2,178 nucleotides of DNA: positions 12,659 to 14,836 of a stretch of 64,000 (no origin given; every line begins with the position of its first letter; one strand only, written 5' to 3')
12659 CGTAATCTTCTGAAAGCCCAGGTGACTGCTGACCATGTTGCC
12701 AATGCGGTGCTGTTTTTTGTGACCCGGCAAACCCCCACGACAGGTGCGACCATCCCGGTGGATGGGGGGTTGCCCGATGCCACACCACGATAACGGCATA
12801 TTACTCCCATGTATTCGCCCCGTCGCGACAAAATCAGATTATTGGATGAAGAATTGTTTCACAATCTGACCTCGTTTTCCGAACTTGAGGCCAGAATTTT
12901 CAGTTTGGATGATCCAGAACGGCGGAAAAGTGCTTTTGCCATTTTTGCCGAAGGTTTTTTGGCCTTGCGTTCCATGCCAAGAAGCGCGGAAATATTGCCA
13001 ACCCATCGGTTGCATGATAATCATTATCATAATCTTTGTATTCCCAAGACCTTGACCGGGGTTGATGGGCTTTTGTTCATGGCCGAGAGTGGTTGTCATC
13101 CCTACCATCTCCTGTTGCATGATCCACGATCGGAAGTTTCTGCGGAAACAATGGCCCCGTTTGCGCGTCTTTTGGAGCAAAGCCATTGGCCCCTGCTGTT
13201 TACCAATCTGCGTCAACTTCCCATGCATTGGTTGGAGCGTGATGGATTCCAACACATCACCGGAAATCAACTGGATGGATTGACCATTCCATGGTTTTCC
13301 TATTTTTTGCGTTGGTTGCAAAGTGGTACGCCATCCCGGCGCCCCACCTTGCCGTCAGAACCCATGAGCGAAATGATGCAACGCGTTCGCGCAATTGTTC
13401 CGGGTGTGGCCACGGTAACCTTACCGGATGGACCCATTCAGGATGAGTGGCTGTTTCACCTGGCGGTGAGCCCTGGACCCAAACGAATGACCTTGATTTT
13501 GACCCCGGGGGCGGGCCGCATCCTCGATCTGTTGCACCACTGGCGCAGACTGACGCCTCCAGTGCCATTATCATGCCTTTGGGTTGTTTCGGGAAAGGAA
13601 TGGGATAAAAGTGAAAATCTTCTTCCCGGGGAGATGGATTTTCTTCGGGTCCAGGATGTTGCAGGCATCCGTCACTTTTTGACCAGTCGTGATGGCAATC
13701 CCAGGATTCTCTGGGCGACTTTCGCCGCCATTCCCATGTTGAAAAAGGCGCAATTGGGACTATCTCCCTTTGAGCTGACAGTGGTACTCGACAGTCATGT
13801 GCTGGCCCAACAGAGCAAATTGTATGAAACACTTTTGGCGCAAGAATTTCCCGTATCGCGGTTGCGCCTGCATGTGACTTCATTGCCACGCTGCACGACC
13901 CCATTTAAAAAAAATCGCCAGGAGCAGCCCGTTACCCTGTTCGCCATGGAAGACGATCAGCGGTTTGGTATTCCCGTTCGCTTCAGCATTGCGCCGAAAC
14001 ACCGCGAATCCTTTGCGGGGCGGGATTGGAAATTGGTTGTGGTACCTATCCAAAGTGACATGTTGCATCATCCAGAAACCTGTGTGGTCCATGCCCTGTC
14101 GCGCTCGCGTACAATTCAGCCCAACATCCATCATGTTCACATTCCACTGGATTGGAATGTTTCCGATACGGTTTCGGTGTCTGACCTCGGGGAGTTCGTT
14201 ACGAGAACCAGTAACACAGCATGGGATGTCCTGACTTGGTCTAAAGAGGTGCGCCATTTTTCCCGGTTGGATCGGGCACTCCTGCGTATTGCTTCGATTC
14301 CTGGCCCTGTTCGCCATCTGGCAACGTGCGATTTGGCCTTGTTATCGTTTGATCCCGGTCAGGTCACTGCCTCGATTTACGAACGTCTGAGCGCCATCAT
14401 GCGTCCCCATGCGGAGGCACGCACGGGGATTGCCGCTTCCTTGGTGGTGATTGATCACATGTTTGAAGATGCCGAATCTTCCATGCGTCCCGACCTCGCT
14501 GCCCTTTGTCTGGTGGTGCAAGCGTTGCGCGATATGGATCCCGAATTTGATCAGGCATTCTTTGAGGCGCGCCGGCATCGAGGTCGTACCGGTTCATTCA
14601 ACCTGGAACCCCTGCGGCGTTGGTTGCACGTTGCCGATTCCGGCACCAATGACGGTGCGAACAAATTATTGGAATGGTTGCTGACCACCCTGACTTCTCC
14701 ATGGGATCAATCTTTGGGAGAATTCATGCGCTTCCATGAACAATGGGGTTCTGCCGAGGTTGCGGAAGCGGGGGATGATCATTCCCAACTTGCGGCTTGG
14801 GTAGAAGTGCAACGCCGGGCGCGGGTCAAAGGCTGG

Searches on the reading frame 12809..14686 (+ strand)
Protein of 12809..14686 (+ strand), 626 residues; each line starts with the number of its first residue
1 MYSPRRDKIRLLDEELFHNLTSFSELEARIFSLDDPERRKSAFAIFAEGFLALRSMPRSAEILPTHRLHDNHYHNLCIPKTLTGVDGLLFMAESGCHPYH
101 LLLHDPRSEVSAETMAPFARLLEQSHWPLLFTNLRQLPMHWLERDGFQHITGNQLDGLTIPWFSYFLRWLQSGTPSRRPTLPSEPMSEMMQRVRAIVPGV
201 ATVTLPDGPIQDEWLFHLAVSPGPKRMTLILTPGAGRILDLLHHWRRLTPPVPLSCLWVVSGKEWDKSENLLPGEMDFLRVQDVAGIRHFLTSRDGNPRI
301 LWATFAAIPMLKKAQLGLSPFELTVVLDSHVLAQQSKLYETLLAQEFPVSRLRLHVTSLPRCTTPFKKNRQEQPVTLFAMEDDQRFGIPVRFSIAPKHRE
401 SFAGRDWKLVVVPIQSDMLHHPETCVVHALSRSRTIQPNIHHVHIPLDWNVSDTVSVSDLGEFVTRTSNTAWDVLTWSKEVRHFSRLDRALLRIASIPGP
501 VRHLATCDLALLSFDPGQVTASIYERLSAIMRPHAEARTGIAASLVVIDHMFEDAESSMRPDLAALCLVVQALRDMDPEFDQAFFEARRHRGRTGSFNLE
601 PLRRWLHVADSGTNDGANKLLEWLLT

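Call 8: find_homologous_proteins(query=window:12809-14686:+)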
Query window:12809-14686:+: 8000 candidates shared short words with the query, none scored E <= 0.001.

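Call 25: predict_structure(alignment_id=A2)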
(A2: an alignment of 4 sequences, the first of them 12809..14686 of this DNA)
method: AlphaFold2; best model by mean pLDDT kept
length: 626 residues; sequences in the alignment: 4
mean_pLDDT: 40.9   pTM: 0.34
mean pLDDT of the five models: 40.9, 38.1, 38.1, 37.4, 37.3
residues with pLDDT >= 90: 0; 70-90: 58; 50-70: 89; < 50: 479
segments of 3 or more residues with pLDDT < 50: 1-12, 14-16, 18-31, 35-404, 469-507, 513-537, 550-559
pLDDT, mean of each block of 10 residues (from residue 1): 32 46 44 48 41 32 39 38 36 31 34 38 30 29 30 30 35 32 35 32 29 29 29 31 33 27 28 26 27 29 30 32 30 35 33 27 26 28 29 28 54 73 81 73 61 77 62 33 31 31 44 43 35 43 62 43 51 54 65 73 72 61 64
secondary structure, 60 per line:
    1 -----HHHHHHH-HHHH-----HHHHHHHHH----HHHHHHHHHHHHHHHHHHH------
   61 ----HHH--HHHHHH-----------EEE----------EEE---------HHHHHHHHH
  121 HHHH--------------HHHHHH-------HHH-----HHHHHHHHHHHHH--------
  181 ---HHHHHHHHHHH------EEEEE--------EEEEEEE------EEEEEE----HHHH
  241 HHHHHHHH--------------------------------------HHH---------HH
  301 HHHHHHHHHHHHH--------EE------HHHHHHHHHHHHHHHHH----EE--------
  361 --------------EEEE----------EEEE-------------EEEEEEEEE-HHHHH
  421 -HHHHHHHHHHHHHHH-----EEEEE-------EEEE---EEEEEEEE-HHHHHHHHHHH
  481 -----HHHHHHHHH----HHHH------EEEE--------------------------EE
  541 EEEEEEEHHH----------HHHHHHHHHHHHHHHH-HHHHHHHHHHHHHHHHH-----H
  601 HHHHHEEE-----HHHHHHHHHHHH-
elements in order: H6-12 H14-17 H23-31 H36-54 H70-75 E87-89 E100-102 H112-124 H139-144 H160-172 H184-194 E201-205 E214-220 E227-232 H237-248 H299-313 H330-346 E375-378 E389-392 E406-414 H416-420 H422-436 E442-446 E454-457 E461-468 H470-480 H486-494 H499-502 E509-512 E539-547 H561-576 H578-594 H600-605 E606-608 H614-625

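Call 29: search_protein_representatives(alignment_id=A2)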
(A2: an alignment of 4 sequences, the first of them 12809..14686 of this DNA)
Query: 4 sequences, 629 profile positions. Proteins with E-value up to 0.001 (for the whole library): 636; up to 1e-10: 144; up to 1e-30: 19. The best 150 are listed.
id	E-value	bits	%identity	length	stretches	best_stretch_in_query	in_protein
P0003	0.0e+00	1200.5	-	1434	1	1-629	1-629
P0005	3.8e-138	477.9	-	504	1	113-551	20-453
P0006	2.4e-70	253.9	-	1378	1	5-624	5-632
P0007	2.5e-65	237.3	-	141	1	1-139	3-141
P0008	2.9e-65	237.1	-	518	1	4-500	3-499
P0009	9.5e-61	222.2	-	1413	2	7-415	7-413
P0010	2.5e-56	207.6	-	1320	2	4-325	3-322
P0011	9.8e-43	162.7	-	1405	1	3-598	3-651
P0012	6.8e-41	156.6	-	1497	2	3-423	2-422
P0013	5.9e-40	153.5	-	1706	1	3-597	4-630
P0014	4.8e-37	143.9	-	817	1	6-618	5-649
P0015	3.8e-36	140.9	-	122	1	1-106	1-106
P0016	8.6e-35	136.4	-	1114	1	3-607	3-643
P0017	2.6e-33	131.6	-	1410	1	4-618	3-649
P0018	3.3e-32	127.9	-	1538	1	9-600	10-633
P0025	1.3e-29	119.3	-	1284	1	3-627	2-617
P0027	2.1e-28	115.3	-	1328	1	4-414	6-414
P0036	2.2e-25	105.4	-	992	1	5-621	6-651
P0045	3.5e-22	94.8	-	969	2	15-627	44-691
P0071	1.3e-17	79.7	-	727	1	15-619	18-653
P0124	7.3e-12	60.7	-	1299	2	246-416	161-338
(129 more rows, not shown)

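Call 31: search_protein_families(library=pfam, proteins=[P0006, P0011, P0013, P0016, P0025, P0036, P0045, P0071], max_evalue=0.001)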
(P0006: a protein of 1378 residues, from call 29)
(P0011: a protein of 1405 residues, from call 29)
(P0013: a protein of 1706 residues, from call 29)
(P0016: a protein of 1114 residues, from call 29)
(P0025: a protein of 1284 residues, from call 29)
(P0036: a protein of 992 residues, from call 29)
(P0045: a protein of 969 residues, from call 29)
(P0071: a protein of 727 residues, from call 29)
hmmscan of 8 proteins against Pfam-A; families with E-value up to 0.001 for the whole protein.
P0006 (1378 aa): 1 family
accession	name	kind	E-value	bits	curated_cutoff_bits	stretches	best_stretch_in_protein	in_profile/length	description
PF03457.19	HA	-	8.6e-177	574.1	28.4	11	1181-1240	4-64/64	Helicase associated domain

P0011 (1405 aa): 2 families
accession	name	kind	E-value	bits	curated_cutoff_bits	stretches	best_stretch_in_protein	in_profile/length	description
PF03457.19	HA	-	3.7e-151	492.1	28.4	10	1207-1266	4-64/64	Helicase associated domain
PF00271.37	Helicase_C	-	1.8e-06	28.6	23.5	1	502-554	44-96/110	Helicase conserved C-terminal domain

P0013 (1706 aa): 4 families
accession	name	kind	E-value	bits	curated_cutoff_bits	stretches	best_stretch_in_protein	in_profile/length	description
PF03457.19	HA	-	2.9e-234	758.3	28.4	15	1636-1695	5-64/64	Helicase associated domain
PF04851.21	ResIII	-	4.3e-15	56.5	22.5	1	183-369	4-163/164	Type III restriction enzyme, res subunit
PF00271.37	Helicase_C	-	3.5e-12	47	23.5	1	465-564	16-109/110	Helicase conserved C-terminal domain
PF00270.35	DEAD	-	4.9e-10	39.8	26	1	185-369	2-161/167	DEAD/DEAH box helicase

P0016 (1114 aa): 6 families
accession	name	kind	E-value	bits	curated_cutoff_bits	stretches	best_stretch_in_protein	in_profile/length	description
PF03457.19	HA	-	1.4e-100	330.1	28.4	6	736-794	3-62/64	Helicase associated domain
PF04851.21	ResIII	-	2.1e-15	57.4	22.5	1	181-372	2-163/164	Type III restriction enzyme, res subunit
PF00271.37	Helicase_C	-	8.8e-12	45.7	23.5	1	463-567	11-109/110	Helicase conserved C-terminal domain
PF00270.35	DEAD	-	4.5e-08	33.4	26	1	184-372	1-161/167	DEAD/DEAH box helicase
PF13156.12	Mrr_cat_2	-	0.00012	22.4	22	1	57-131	8-80/127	Restriction endonuclease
PF04083.22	Abhydro_lipase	-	0.00066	19.6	27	0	961-976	13-28/63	Partial alpha/beta-hydrolase lipase region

P0025 (1284 aa): 2 families
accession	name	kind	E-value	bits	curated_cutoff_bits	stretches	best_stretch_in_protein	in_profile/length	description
PF03457.19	HA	-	6e-154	501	28.4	10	1020-1080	3-64/64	Helicase associated domain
PF00271.37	Helicase_C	-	3.3e-05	24.5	23.5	1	426-503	15-90/110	Helicase conserved C-terminal domain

P0036 (992 aa): 4 families
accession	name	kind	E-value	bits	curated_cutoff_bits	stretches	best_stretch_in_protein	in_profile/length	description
PF03457.19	HA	-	2.3e-87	287.7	28.4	5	925-987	1-64/64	Helicase associated domain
PF04851.21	ResIII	-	9.7e-16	58.5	22.5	1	184-370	3-163/164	Type III restriction enzyme, res subunit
PF00271.37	Helicase_C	-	1.4e-13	51.5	23.5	1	455-561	6-109/110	Helicase conserved C-terminal domain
PF00270.35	DEAD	-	8.8e-08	32.5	26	1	188-370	3-161/167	DEAD/DEAH box helicase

P0045 (969 aa): 5 families
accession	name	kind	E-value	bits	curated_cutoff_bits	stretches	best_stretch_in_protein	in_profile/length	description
PF03457.19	HA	-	1.9e-25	89.4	28.4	2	763-831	2-64/64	Helicase associated domain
PF04851.21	ResIII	-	1.9e-17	64.1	22.5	1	213-398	2-163/164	Type III restriction enzyme, res subunit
PF00271.37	Helicase_C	-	3e-12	47.2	23.5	1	480-592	2-108/110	Helicase conserved C-terminal domain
PF00270.35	DEAD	-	2.4e-09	37.6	26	1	217-398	2-161/167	DEAD/DEAH box helicase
PF00176.29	SNF2-rel_dom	-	0.00025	20.7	24.9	1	262-400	53-166/290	SNF2-related domain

P0071 (727 aa): 5 families
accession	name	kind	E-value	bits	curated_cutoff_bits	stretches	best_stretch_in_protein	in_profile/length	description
PF04851.21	ResIII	-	9.1e-17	61.9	22.5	1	185-370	4-163/164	Type III restriction enzyme, res subunit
PF03457.19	HA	-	1.9e-15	57.3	28.4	1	667-726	4-64/64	Helicase associated domain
PF00271.37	Helicase_C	-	8.5e-11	42.5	23.5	1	462-564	13-109/110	Helicase conserved C-terminal domain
PF00270.35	DEAD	-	1.8e-10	41.3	26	1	187-370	2-161/167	DEAD/DEAH box helicase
PF13156.12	Mrr_cat_2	-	0.00052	20.3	22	0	63-143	11-90/127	Restriction endonuclease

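Call 41: find_related_loci(query=A2, collection=genome_contigs, flank=6000)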
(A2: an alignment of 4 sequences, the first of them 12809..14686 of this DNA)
Query A2 (626 aa) in genome_contigs; peptide patterns used: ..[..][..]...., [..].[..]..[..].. (x = any residue, [..] = any of these).
129 stretches matched a pattern; 4 encode a relative of the query (tblastn E <= 1e-3); 4 distinct loci.
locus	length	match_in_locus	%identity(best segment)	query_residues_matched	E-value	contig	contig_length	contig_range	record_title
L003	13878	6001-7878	96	1-626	0e+0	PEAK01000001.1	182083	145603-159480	MAG: Magnetococcales bacterium isolate HA3dbin1 scaffold1, whole genome shotgun sequence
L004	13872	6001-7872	57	1-626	0e+0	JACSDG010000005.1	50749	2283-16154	MAG: Magnetococcales bacterium isolate C5_bin.1 scaffold_11, whole genome shotgun sequence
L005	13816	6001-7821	52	1-607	0e+0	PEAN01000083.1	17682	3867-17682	MAG: Magnetococcales bacterium DCbin4 scaffold340, whole genome shotgun sequence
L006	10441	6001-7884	54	1-626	0e+0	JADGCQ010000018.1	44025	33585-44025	MAG: Magnetococcales bacterium isolate nWRX3bin6 nWRX3_bin6_NODE_18_length_44025_cov_155.538218, whole genome shotgun se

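Call 42: search_protein_families(library=padloc, proteins=[P0016, P0036, P0071], max_evalue=0.01)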
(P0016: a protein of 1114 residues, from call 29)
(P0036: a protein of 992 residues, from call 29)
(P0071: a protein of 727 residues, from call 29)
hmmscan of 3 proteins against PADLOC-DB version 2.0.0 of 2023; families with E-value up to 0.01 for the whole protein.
P0016 (1114 aa): 16 families
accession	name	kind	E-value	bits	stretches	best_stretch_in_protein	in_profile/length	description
PDLC03597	REase_MTase_IIG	-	2e-92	308.7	1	35-628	18-655/1646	Type IIG restriction enzyme-methyltransferase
PDLC03051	REase_MTase_I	-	4.1e-54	181.3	2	22-429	14-436/1591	Type I restriction enzyme-methyltransferase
PDLC02707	PbeA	-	2.9e-23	80.3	2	498-577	548-627/672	PbeA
PDLC02704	PbeA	-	2.6e-17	60.5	2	506-597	570-663/682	PbeA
PDLC02706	PbeA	-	8e-15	52.5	2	509-576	601-668/722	PbeA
PDLC01439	typeIV_DinG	-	2e-11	41.3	1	179-252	12-84/575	CAS-IV-A; associated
PDLC03658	mREase_IV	-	2.4e-05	20.3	1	527-577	505-555/953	Type IV methyl-directed restriction enzyme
PDLC02705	PbeA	-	2.8e-05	20.5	0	505-569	558-622/691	PbeA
PDLC02864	DpdF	-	0.00023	18.1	0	184-242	24-77/610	DpdF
PDLC02703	PbeA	-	0.00029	17.5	0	513-572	545-604/626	PbeA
PDLC02870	DpdF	-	0.00039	17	0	177-242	8-68/534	DpdF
PDLC03659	mREase_IV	-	0.00051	16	1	438-574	433-560/945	Type IV methyl-directed restriction enzyme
PDLC03047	REase_I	-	0.0016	14.2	0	519-569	653-705/1107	Type I restriction enzyme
PDLC01763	Cas3b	-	0.0024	14.6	0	186-248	249-314/762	-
PDLC01089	C3a193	-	0.0044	13.4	1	505-568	520-583/983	poss. alt. Cas3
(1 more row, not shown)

P0036 (992 aa): 13 families
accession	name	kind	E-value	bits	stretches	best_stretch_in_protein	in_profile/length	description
PDLC03597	REase_MTase_IIG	-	1.5e-85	285.9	1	37-619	19-652/1646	Type IIG restriction enzyme-methyltransferase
PDLC03051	REase_MTase_I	-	5.8e-58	194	2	38-430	31-440/1591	Type I restriction enzyme-methyltransferase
PDLC02707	PbeA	-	5.4e-22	76.2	1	181-579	249-635/672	PbeA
PDLC02706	PbeA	-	2.3e-17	60.8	2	185-423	270-479/722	PbeA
PDLC02704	PbeA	-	2.2e-15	54.2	2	502-587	572-659/682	PbeA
PDLC01439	typeIV_DinG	-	2.2e-07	27.9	1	183-248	15-78/575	CAS-IV-A; associated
PDLC03658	mREase_IV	-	2.7e-06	23.4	1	393-567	384-551/953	Type IV methyl-directed restriction enzyme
PDLC01763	Cas3b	-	5.9e-06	23.3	0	494-580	493-579/762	-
PDLC03659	mREase_IV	-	1.9e-05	20.7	1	433-582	431-572/945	Type IV methyl-directed restriction enzyme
PDLC02705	PbeA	-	2.1e-05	20.9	0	499-565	558-624/691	PbeA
PDLC04986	PDC-S28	-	0.00013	18.4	1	180-248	30-100/831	-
PDLC01089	C3a193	-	0.00023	17.6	1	499-567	520-587/983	poss. alt. Cas3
PDLC04987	PDC-S28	-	0.0004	16.8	1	189-248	41-102/846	-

P0071 (727 aa): 14 families
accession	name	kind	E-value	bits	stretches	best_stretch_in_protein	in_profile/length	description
PDLC03597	REase_MTase_IIG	-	6.9e-89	297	1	37-641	17-671/1646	Type IIG restriction enzyme-methyltransferase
PDLC03051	REase_MTase_I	-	3.9e-63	211.2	2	39-429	30-439/1591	Type I restriction enzyme-methyltransferase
PDLC02707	PbeA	-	4.8e-20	69.7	2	176-424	244-459/672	PbeA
PDLC02704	PbeA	-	2.3e-13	47.5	1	503-595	570-663/682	PbeA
PDLC02706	PbeA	-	7.3e-10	36.1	2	507-575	602-669/722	PbeA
PDLC03659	mREase_IV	-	9.5e-10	35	1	298-567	303-556/945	Type IV methyl-directed restriction enzyme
PDLC01439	typeIV_DinG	-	5e-06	23.5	1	184-248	15-78/575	CAS-IV-A; associated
PDLC03658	mREase_IV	-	8.1e-05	18.5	1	494-571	475-551/953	Type IV methyl-directed restriction enzyme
PDLC02703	PbeA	-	0.00014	18.6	1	510-570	545-605/626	PbeA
PDLC03049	REase_I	-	0.00079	15.5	0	514-574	474-534/807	Type I restriction enzyme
PDLC02705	PbeA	-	0.00092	15.5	0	509-571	565-627/691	PbeA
PDLC03042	REase_I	-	0.0027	13.1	1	522-573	788-839/1170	Type I restriction enzyme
PDLC01763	Cas3b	-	0.003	14.3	0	209-253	269-317/762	-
PDLC04986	PDC-S28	-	0.0038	13.6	1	181-248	31-100/831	-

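Call 43: search_solved_structures(query=A2, max_evalue=10, show_alignments=1)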
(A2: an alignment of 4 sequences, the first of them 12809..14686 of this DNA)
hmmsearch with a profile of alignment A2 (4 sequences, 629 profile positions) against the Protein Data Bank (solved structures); distinct sequences matched with E-value up to 10: 6.
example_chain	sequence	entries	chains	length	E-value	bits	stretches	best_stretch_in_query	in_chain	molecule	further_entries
5ffj_A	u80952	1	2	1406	9.9e-06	27.2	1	298-422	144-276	Endonuclease and methylase LlaGI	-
4xqk_A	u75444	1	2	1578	1.1e-05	27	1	298-422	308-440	LlaBIII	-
2d1c_A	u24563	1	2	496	0.09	14.1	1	414-476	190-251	Isocitrate dehydrogenase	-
1v5b_A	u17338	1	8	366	1.9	9.7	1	411-477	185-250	3-isopropylmalate dehydrogenase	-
2ayq_A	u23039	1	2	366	2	9.6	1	411-476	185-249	3-ISOPROPYLMALATE DEHYDROGENASE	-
1v53_A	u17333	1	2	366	2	9.6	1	411-476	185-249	3-isopropylmalate dehydrogenase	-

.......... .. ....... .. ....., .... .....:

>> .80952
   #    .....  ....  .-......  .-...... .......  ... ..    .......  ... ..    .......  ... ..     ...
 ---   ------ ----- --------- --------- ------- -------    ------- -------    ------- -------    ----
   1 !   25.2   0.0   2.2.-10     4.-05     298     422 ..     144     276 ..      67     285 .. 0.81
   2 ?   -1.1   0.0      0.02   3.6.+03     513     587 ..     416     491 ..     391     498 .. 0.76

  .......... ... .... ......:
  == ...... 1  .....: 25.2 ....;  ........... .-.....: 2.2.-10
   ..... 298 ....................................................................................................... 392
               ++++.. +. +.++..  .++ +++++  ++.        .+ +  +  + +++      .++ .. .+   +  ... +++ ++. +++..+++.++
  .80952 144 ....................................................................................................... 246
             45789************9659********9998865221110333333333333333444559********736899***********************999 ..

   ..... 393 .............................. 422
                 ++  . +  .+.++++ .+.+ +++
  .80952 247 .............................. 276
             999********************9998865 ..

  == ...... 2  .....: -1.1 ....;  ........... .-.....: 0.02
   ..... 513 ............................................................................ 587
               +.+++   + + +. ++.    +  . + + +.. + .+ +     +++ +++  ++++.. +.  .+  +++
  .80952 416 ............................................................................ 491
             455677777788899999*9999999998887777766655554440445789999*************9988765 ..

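Call 44: search_solved_structures(query=P0016, max_evalue=0.01, show_alignments=0)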
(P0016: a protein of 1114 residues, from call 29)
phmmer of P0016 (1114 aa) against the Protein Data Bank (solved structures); distinct sequences matched with E-value up to 0.01: 9.
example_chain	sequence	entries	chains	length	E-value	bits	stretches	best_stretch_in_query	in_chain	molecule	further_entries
4xqk_A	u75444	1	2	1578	2.2e-54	187.8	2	22-430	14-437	LlaBIII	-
5ffj_A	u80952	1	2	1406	8.3e-50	172.6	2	180-430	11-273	Endonuclease and methylase LlaGI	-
6jde_B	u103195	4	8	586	5.8e-08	34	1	499-572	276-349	Putative DNA repair helicase RadD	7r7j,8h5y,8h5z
9ga3_E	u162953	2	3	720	6.7e-06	27.2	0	182-250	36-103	UvrABC system protein B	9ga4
7clg_A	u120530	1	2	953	0.00011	23.1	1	527-576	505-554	Putative helicase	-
6p66_A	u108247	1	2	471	0.00014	22.9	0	511-574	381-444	DNA repair protein RAD25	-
2fwr_A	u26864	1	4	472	0.00014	22.9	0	511-574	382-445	DNA repair protein RAD25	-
6l5l_A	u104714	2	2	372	0.0083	17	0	497-566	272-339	Nucleolar RNA helicase 2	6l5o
6l5m_A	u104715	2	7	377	0.0089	16.9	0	497-566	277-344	Nucleolar RNA helicase 2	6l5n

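Call 62: search_dna_similar(query=P0124, collection=plasmids, mode=protein, max_rows=15)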
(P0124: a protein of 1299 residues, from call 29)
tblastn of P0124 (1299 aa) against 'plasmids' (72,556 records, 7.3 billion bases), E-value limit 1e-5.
In 2 record(s) the limit of 40 matching pieces per record was reached: places in those records are undercounted.
Records with a match: 842; places in all: 2658; records where one place covers at least 80% of the query: 213.
Best place of each record, by identity: <60% 842.
By first word of the organism name: Streptomyces 430; Pseudomonas 115; Rhodococcus 58; Mycobacterium 19; Klebsiella 14; Kitasatospora 13; Prescottella 13; Lactococcus 12; Gordonia 11; Escherichia 11; and 75 more.
By predicted mobility (MOB-suite, as given by PLSDB): non-mobilizable 510; mobilizable 259; conjugative 73.
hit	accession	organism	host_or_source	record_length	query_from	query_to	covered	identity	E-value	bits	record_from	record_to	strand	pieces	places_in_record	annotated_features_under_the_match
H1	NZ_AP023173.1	Rhodococcus qingshengii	-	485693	1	1262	97%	38.7%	0e+0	861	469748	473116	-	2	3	DEAD/DEAH box helicase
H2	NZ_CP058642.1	Rhodococcus sp. ZPP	cell culture,soil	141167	1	1263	96%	38.8%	2e-138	616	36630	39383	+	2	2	DEAD/DEAH box helicase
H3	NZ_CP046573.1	Rhodococcus sp. WAY2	cell culture,bacterial consortium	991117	1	1263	96%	38.4%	3e-134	612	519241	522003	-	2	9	DEAD/DEAH box helicase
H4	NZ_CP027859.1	Streptomyces clavuligerus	Cell culture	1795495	102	1262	89%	36.8%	8e-116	615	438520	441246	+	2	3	none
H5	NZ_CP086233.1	Streptomyces clavuligerus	whole organism,soil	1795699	102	1262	89%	36.8%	8e-116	615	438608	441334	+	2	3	none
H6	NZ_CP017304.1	Rhodococcus sp. YL-1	pure culture,soil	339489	102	1262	89%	36.5%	5e-153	520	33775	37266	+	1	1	DEAD/DEAH box helicase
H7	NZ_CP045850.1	Streptomyces clavuligerus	pure culture single spore ...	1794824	102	1266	90%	36.3%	8e-116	611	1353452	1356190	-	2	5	none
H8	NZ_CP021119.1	Streptomyces sp. CLI2509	Hymenochaete rubiginosa,whole organism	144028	102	1193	84%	38.1%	6e-113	740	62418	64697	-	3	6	DEAD/DEAH box helicase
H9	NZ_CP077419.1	Rhodococcus qingshengii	pure culture,oil-contaminated water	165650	102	1263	89%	35.5%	6e-153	519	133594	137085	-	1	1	DEAD/DEAH box helicase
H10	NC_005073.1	Rhodococcus erythropolis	-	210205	102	1263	89%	35.5%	6e-153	519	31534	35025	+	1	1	DEAD/DEAH box helicase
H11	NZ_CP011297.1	Rhodococcus erythropolis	pure culture,soil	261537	102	1263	89%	35.4%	4e-152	517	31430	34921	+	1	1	DEAD/DEAH box helicase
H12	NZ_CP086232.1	Streptomyces clavuligerus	whole organism,soil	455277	103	1267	90%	34.9%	6e-93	643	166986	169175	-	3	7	DEAD/DEAH box helicase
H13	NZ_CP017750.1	Cupriavidus sp. USMAA2-4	cell culture,Sungai Pinang, Penang, ...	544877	102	1196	84%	36.1%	7e-115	559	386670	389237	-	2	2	DEAD/DEAH box helicase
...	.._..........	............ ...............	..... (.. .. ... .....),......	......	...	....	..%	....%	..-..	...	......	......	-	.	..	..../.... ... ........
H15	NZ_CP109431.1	Streptosporangium sp. NBC_01495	-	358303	119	1258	83%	35.8%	6e-110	542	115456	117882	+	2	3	Helicase associated domain protein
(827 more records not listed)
